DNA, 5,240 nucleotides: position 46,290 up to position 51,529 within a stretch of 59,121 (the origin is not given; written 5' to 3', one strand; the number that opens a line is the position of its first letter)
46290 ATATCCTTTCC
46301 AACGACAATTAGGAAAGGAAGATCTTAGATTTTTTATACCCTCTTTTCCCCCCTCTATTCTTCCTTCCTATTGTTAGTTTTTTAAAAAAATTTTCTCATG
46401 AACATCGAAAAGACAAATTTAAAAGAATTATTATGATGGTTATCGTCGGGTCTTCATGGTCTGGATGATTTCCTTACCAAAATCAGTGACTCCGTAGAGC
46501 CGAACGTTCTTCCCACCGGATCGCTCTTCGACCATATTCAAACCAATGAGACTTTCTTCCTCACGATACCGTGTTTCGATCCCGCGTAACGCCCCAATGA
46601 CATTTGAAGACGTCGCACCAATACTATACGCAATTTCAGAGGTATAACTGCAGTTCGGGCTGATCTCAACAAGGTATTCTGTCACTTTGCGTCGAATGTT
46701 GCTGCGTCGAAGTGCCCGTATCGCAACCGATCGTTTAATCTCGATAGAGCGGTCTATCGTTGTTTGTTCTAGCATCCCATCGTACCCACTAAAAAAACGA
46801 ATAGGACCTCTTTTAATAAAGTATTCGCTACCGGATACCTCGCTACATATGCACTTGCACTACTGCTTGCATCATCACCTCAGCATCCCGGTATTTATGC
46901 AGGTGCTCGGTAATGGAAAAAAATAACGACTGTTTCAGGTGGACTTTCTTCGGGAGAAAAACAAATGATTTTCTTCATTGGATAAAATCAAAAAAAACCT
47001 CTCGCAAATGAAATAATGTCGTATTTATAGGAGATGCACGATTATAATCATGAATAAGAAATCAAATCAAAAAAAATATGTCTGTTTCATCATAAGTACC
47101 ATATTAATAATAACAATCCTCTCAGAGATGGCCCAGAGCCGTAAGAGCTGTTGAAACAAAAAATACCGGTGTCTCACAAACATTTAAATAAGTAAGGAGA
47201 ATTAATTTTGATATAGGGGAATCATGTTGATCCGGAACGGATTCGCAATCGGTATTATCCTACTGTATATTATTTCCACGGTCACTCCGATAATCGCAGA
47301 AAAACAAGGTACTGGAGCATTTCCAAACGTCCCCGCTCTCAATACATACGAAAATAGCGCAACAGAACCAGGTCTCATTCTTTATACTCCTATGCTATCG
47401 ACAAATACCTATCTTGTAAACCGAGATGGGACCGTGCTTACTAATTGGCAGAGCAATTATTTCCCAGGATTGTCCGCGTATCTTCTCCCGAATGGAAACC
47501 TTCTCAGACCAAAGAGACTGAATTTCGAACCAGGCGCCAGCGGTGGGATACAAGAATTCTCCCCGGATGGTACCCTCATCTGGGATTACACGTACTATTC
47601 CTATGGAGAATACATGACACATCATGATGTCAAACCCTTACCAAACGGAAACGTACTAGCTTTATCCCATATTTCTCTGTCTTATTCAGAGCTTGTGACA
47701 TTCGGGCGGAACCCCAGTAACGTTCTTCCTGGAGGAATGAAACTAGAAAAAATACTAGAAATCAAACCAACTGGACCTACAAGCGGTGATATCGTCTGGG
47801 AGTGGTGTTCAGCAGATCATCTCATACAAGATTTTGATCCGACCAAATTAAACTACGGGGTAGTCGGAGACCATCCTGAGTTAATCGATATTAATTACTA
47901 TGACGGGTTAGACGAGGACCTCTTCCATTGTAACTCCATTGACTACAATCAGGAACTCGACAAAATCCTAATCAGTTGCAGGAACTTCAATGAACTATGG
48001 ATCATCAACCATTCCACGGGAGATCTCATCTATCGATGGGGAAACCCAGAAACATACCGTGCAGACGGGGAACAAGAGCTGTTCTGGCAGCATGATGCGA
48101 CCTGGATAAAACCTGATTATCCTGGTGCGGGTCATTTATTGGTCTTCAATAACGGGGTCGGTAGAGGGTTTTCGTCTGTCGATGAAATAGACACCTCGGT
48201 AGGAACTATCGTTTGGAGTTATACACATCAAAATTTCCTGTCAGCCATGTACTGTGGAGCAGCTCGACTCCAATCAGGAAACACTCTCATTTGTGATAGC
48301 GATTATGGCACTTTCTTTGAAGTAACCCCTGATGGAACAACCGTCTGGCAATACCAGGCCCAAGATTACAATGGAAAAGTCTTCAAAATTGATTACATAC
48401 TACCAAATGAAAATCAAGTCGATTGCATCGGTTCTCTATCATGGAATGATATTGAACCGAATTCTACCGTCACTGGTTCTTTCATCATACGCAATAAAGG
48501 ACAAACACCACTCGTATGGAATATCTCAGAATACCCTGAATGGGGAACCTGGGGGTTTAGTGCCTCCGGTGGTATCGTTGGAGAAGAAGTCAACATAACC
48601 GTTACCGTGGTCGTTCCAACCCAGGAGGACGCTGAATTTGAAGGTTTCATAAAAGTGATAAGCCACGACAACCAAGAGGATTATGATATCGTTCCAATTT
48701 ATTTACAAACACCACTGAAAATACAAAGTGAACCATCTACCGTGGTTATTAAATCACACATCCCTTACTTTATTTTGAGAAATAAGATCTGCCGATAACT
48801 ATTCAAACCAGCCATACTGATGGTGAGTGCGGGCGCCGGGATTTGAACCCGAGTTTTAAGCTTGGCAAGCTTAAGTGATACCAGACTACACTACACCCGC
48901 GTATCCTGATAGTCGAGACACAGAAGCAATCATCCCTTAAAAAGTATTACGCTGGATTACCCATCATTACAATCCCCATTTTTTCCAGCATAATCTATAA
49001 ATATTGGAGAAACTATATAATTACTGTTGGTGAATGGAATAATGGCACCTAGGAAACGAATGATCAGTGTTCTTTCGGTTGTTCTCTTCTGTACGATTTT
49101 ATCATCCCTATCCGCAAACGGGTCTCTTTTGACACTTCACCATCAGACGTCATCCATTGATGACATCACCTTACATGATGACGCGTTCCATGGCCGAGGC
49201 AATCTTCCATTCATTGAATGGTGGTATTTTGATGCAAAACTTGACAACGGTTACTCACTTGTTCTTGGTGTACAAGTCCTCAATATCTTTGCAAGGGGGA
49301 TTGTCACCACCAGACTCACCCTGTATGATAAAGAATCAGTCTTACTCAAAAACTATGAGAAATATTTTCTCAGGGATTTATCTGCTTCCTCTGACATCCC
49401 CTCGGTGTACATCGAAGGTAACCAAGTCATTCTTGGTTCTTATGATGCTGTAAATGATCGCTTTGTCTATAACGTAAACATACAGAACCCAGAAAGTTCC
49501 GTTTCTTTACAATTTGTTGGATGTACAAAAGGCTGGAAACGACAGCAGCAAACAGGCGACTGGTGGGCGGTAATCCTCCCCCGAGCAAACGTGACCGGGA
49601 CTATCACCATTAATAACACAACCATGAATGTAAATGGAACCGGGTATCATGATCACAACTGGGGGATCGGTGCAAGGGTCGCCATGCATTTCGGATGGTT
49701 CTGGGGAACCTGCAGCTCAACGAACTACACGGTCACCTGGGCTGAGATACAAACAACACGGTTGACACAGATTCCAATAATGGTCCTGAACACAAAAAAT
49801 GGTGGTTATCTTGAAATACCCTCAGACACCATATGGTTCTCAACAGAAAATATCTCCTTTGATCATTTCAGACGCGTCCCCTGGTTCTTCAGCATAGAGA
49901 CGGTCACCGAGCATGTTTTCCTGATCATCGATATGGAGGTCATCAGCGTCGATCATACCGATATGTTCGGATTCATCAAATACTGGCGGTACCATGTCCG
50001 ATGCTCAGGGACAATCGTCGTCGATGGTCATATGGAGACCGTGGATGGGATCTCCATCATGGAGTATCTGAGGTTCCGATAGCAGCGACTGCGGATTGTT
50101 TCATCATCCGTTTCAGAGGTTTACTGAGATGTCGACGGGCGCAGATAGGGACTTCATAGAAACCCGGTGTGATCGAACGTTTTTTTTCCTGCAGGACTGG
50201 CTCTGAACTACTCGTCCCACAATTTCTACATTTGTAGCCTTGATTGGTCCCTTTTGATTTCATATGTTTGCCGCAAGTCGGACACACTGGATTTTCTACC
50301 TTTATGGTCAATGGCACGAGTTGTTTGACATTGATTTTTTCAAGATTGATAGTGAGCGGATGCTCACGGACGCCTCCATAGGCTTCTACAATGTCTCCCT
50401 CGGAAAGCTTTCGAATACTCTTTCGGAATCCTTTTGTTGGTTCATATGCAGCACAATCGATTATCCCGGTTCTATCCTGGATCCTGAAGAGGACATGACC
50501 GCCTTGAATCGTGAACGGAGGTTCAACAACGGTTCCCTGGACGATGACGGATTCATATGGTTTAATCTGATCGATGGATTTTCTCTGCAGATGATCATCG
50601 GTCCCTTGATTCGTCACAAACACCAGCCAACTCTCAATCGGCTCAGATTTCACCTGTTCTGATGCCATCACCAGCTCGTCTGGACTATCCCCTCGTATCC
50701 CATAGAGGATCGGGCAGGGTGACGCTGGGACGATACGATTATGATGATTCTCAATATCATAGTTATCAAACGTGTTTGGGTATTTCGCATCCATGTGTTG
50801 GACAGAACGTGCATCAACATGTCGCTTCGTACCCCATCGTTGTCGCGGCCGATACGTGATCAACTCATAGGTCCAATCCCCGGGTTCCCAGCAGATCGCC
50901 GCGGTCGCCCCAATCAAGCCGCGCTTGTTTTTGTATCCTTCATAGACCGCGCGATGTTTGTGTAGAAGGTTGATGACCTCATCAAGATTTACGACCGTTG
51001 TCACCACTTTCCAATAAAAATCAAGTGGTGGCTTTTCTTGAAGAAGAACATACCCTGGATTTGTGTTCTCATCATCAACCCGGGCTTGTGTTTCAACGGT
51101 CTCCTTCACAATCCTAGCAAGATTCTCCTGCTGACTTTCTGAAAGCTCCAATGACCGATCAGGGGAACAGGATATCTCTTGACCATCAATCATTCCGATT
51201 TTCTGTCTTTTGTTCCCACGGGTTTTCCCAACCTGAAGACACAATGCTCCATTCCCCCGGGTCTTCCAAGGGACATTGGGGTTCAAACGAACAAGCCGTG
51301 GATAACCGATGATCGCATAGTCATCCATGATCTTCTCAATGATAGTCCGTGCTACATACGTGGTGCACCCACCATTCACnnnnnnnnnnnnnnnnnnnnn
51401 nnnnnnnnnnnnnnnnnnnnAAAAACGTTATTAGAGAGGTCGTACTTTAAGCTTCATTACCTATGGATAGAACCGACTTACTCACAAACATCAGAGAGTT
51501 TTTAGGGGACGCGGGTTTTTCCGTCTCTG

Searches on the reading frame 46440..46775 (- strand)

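Call 91: search_protein_families(library=pfam, proteins=[window:46440-46775:-], max_evalue=0.001)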
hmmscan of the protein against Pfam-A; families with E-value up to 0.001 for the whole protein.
window:46440-46775:- (111 aa): 1 family
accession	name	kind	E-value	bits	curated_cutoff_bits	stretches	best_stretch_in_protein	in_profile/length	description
PF07381.18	EarA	-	3e-23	81.9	22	1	19-105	2-88/90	EarA-like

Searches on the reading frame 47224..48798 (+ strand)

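Call 49: search_protein_families(library=pfam, proteins=[window:47224-48798:+], max_evalue=0.001)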
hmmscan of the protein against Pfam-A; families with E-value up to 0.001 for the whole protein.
window:47224-48798:+ (524 aa): 2 families
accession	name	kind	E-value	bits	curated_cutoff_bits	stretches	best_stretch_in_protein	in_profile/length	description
PF05935.17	Arylsulfotrans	-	7.8e-17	61.8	24.2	1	129-364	89-337/374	Arylsulfotransferase (ASST)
PF14269.12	Arylsulfotran_2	-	5.1e-12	46.2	27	1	107-379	25-300/301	Arylsulfotransferase (ASST)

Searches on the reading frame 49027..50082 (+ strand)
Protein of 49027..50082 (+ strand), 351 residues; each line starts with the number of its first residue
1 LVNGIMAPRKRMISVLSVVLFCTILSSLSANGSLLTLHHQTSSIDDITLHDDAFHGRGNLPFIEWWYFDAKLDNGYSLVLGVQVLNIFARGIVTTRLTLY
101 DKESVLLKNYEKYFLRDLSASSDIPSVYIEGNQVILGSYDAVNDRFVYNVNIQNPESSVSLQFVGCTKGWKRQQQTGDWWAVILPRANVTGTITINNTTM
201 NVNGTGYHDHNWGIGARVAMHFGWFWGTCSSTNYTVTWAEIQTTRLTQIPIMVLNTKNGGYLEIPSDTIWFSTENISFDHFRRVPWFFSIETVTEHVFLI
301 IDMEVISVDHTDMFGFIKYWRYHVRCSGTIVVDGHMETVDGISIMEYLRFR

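Call 49: search_protein_families(library=pfam, proteins=[window:49027-50082:+], max_evalue=0.001)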
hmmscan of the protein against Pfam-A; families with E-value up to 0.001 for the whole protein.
window:49027-50082:+ (351 aa): 1 family
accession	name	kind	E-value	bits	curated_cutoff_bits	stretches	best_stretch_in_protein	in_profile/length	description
PF07143.17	CrtC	-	9.4e-06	26.8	22.5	0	63-213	1-167/168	CrtC N-terminal lipocalin domain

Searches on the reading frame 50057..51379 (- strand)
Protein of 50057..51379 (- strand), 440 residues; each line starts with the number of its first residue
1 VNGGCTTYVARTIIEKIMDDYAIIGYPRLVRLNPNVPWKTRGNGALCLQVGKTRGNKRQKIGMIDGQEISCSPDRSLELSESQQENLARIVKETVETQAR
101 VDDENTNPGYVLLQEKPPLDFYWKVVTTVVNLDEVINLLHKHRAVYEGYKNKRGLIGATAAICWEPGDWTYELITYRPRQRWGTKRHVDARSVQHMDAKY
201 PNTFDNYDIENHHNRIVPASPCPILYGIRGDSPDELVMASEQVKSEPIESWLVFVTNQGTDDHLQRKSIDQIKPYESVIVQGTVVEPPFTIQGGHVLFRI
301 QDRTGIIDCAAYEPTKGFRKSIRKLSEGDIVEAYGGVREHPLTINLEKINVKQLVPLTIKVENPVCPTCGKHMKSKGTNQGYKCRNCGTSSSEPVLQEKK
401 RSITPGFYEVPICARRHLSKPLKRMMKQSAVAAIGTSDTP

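Call 49: search_protein_families(library=pfam, proteins=[window:50057-51379:-], max_evalue=0.001)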
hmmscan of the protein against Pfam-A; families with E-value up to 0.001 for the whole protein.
window:50057-51379:- (440 aa): 4 families
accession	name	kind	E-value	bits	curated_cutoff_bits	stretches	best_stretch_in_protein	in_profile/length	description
PF08489.16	TiaS_FLD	-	5.9e-41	139.7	21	1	153-263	2-116/116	TiaS FLD domain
PF22641.2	TiaS_TCKD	-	3.4e-38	131.5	27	1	2-145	11-150/156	TiaS TCKD domain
PF23783.1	Zn_ribbon_TiaS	-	1.6e-16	60.2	27.3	1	363-403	1-41/41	TiaS C-terminal zinc ribbon domain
PF01336.31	tRNA_anti-codon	-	3.9e-08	33.5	27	1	278-350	1-73/75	OB-fold nucleic acid binding domain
